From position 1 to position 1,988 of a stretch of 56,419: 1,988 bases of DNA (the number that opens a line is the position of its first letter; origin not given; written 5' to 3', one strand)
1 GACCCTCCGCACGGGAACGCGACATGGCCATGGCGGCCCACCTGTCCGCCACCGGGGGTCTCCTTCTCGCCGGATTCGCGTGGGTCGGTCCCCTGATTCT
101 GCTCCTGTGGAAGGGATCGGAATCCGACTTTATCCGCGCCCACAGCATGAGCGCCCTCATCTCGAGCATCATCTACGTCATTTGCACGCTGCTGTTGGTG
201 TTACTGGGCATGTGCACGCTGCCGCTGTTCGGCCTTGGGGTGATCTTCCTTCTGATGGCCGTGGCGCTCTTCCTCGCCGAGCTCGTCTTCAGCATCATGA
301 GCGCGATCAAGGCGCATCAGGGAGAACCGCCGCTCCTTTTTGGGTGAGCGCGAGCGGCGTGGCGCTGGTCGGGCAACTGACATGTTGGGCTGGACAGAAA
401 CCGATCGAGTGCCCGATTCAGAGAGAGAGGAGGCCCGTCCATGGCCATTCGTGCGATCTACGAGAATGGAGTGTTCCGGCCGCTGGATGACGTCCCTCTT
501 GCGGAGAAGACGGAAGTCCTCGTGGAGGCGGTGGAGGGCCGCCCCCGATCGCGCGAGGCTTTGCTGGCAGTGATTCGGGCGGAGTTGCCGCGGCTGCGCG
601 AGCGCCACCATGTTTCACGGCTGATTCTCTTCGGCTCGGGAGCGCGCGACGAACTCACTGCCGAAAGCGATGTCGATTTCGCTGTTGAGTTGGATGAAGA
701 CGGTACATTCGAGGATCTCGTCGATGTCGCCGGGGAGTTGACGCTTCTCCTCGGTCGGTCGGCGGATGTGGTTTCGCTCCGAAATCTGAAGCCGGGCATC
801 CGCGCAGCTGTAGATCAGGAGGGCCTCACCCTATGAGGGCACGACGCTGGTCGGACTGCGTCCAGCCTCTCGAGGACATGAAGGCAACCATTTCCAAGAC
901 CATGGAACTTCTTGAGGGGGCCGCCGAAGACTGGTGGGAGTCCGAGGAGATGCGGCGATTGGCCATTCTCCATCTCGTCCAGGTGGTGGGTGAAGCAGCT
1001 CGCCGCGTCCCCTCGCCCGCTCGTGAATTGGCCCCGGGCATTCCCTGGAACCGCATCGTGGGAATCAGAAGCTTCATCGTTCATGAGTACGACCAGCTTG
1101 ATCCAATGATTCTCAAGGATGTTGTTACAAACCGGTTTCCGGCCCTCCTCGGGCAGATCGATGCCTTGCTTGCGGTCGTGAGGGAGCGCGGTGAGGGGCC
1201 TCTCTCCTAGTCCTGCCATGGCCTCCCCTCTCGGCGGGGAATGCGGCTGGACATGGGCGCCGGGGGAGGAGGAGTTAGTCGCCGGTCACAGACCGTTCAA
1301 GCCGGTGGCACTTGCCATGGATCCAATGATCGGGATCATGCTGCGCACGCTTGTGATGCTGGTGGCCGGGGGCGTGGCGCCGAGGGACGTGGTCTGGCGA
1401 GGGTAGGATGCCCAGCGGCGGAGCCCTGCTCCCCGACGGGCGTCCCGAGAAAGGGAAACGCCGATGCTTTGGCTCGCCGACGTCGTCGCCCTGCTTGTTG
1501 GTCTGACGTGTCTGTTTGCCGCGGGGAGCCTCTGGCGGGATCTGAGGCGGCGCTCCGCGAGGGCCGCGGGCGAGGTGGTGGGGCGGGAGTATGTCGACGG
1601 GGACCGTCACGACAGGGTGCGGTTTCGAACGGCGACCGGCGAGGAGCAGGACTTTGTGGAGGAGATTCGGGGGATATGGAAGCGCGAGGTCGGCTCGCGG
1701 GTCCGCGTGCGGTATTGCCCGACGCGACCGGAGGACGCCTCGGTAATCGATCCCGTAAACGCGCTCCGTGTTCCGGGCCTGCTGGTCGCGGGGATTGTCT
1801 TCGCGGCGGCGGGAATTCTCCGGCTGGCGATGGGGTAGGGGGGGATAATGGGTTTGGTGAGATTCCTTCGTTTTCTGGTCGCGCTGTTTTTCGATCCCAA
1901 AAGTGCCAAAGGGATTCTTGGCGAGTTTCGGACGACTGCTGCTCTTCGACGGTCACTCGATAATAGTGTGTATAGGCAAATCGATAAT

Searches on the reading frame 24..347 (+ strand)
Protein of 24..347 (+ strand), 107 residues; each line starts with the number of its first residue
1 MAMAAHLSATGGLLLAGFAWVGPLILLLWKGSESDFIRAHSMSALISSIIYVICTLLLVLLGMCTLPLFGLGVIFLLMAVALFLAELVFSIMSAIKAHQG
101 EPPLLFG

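Call 3: search_protein_families(library=pfam, proteins=[window:24-347:+], max_evalue=0.01)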
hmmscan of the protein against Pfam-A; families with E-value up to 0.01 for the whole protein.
window:24-347:+ (107 aa): 1 family
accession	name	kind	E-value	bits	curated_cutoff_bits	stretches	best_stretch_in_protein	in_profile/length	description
PF09685.15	DUF4870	-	4.6e-16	59.2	25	1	1-102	4-97/107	Domain of unknown function (DUF4870)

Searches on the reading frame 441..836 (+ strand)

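Call 3: search_protein_families(library=pfam, proteins=[window:441-836:+], max_evalue=0.01)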
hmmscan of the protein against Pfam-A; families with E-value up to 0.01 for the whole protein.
window:441-836:+ (131 aa): 3 families
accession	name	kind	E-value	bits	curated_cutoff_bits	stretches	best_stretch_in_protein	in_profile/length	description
PF18765.7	Polbeta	-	1.1e-12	48.3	26.9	1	52-129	7-85/93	Polymerase beta, Nucleotidyltransferase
PF01954.22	AF2212-like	-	1.4e-10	41.9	21.6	1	2-35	4-37/59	AF2212-like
PF01909.29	NTP_transf_2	-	2.7e-09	37.7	21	1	51-116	7-77/93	Nucleotidyltransferase domain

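Call 4: search_protein_families(library=padloc, proteins=[window:441-836:+], max_evalue=0.01)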
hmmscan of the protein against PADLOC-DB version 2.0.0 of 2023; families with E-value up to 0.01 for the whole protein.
window:441-836:+ (131 aa): 9 families
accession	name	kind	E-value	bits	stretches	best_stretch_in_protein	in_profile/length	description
PDLC04904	PDC-S09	-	3.7e-21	73.3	1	39-127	6-94/104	-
PDLC04902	PDC-S09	-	2.5e-18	64.2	1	43-127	6-91/97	-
PDLC04906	PDC-S09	-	1.2e-17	62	1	38-127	4-94/98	-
PDLC04905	PDC-S09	-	5.7e-15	53.5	1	45-127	8-94/101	-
PDLC04907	PDC-S09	-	7.8e-09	33.7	1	43-87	12-56/114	-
PDLC04903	PDC-S09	-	3.3e-08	31.8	1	41-94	10-62/108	-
PDLC04778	PDC-M70A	-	0.00011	19.6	1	54-89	45-78/355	-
PDLC04369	PDC-M05A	-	0.00022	18.9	1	37-82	87-127/201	-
PDLC04368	PDC-M05A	-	0.00051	17.9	1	43-109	94-157/201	-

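Call 5: search_protein_families(library=ncbifam, proteins=[window:441-836:+], max_evalue=0.01)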
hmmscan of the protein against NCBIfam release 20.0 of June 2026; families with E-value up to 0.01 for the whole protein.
window:441-836:+ (131 aa): 2 families
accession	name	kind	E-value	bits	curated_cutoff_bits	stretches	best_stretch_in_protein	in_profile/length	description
NF047752.1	MntA_antitoxin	equivalog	6.5e-15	54.9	60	1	53-129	2-78/106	type VII toxin-antitoxin system MntA family adenylyltransferase antitoxin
NF051895.1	anti_phage_HalB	equivalog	0.00074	19.2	190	1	61-80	2-21/211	anti-phage Hailong system nucleotidyltransferase HalB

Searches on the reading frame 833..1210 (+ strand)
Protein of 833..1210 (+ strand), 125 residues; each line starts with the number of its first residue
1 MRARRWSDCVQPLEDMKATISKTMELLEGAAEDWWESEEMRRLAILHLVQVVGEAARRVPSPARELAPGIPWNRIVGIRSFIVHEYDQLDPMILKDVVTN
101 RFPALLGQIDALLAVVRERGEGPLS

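Call 3: search_protein_families(library=pfam, proteins=[window:833-1210:+], max_evalue=0.01)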
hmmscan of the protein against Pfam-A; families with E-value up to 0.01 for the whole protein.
window:833-1210:+ (125 aa): 1 family
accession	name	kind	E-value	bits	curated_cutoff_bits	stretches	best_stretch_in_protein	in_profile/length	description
PF01934.22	HepT-like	-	7.5e-17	61.6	23.5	1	17-110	2-118/120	Ribonuclease HepT-like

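Call 4: search_protein_families(library=padloc, proteins=[window:833-1210:+], max_evalue=0.01)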
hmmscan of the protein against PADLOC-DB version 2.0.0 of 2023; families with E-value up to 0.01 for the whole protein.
window:833-1210:+ (125 aa): 0 families

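Call 5: search_protein_families(library=ncbifam, proteins=[window:833-1210:+], max_evalue=0.01)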
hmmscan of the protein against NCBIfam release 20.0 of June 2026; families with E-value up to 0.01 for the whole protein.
window:833-1210:+ (125 aa): 1 family
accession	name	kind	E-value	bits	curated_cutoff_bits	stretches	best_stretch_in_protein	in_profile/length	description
NF047751.1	HepT_toxin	equivalog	2.1e-05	24.4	60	1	72-103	84-115/120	type VII toxin-antitoxin system HepT family RNase toxin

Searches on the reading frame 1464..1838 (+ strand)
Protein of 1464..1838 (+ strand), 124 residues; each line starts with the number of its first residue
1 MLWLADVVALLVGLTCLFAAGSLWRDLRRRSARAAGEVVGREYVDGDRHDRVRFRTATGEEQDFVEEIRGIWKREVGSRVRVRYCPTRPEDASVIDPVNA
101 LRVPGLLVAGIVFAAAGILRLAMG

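Call 3: search_protein_families(library=pfam, proteins=[window:1464-1838:+], max_evalue=0.01)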
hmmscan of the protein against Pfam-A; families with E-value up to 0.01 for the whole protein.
window:1464-1838:+ (124 aa): 1 family
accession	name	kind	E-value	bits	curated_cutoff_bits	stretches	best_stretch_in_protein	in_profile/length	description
PF12158.14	DUF3592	-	1.1e-05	26.5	25.3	1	37-96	4-81/84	Domain of unknown function (DUF3592)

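Call 4: search_protein_families(library=padloc, proteins=[window:1464-1838:+], max_evalue=0.01)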
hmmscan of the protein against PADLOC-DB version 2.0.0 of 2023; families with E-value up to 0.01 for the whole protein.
window:1464-1838:+ (124 aa): 0 families

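Call 5: search_protein_families(library=ncbifam, proteins=[window:1464-1838:+], max_evalue=0.01)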
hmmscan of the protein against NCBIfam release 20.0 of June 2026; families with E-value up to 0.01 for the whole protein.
window:1464-1838:+ (124 aa): 0 families
